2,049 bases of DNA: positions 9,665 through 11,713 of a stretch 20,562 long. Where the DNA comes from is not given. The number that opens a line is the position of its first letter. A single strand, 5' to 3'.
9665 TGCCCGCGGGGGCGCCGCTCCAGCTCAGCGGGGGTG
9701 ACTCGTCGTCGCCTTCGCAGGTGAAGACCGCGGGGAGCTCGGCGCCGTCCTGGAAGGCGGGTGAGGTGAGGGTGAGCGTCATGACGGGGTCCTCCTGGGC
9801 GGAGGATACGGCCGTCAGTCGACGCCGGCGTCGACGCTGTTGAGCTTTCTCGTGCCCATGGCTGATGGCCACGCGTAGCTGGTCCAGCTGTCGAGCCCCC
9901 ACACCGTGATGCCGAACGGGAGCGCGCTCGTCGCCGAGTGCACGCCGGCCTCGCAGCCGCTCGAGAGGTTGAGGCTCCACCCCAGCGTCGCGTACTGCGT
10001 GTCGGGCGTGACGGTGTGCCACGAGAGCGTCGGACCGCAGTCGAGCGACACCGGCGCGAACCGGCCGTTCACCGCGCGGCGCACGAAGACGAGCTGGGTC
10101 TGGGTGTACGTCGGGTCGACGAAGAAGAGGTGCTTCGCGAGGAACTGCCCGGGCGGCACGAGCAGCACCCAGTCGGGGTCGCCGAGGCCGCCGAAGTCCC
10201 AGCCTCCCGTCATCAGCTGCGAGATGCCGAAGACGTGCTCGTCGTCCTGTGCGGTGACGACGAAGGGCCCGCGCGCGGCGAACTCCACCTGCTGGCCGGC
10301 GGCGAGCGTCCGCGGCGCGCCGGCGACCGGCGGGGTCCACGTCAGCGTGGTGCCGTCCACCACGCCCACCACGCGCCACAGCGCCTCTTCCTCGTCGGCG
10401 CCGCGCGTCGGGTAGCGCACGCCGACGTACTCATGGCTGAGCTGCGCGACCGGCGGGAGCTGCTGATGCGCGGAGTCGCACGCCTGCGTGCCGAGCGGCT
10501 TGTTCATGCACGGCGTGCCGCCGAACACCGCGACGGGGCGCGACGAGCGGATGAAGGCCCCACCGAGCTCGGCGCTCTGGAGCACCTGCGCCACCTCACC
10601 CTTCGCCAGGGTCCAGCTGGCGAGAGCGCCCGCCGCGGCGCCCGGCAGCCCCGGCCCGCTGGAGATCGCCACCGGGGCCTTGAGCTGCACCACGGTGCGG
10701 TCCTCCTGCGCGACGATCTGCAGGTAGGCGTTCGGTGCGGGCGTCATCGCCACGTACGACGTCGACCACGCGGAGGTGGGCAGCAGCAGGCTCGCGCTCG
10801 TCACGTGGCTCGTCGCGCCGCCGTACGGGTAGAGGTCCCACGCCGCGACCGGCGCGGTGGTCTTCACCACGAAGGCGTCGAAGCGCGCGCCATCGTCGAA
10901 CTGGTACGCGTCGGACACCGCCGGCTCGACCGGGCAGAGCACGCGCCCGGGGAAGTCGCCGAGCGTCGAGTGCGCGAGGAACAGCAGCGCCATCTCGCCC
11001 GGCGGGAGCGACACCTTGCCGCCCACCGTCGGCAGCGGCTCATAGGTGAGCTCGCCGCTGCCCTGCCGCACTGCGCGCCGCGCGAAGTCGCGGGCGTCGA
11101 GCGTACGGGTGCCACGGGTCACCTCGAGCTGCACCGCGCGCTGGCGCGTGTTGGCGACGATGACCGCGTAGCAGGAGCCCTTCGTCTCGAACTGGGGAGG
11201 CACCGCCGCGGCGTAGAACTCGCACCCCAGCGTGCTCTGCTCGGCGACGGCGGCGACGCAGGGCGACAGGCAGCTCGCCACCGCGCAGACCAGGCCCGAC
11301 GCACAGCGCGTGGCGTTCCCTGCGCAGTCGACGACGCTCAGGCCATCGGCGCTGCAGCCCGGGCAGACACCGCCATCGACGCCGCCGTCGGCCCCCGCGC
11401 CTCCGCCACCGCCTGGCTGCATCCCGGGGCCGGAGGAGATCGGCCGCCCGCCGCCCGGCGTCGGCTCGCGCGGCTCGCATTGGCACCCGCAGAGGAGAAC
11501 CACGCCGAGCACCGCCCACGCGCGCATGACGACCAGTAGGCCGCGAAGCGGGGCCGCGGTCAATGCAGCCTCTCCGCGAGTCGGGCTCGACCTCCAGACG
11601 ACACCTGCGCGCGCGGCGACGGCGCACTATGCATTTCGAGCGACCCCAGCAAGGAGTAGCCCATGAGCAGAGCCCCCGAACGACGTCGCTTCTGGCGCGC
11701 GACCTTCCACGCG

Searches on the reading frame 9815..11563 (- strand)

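Call 40: search_protein_families(library=pfam, proteins=[window:9815-11563:-], max_evalue=0.001)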
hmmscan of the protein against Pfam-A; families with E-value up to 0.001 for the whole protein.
window:9815-11563:- (582 aa): 1 family
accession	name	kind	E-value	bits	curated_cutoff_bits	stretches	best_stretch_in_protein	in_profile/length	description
PF17517.7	IgGFc_binding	-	1.2e-78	264.8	25.6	1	256-556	1-297/297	IgGFc binding protein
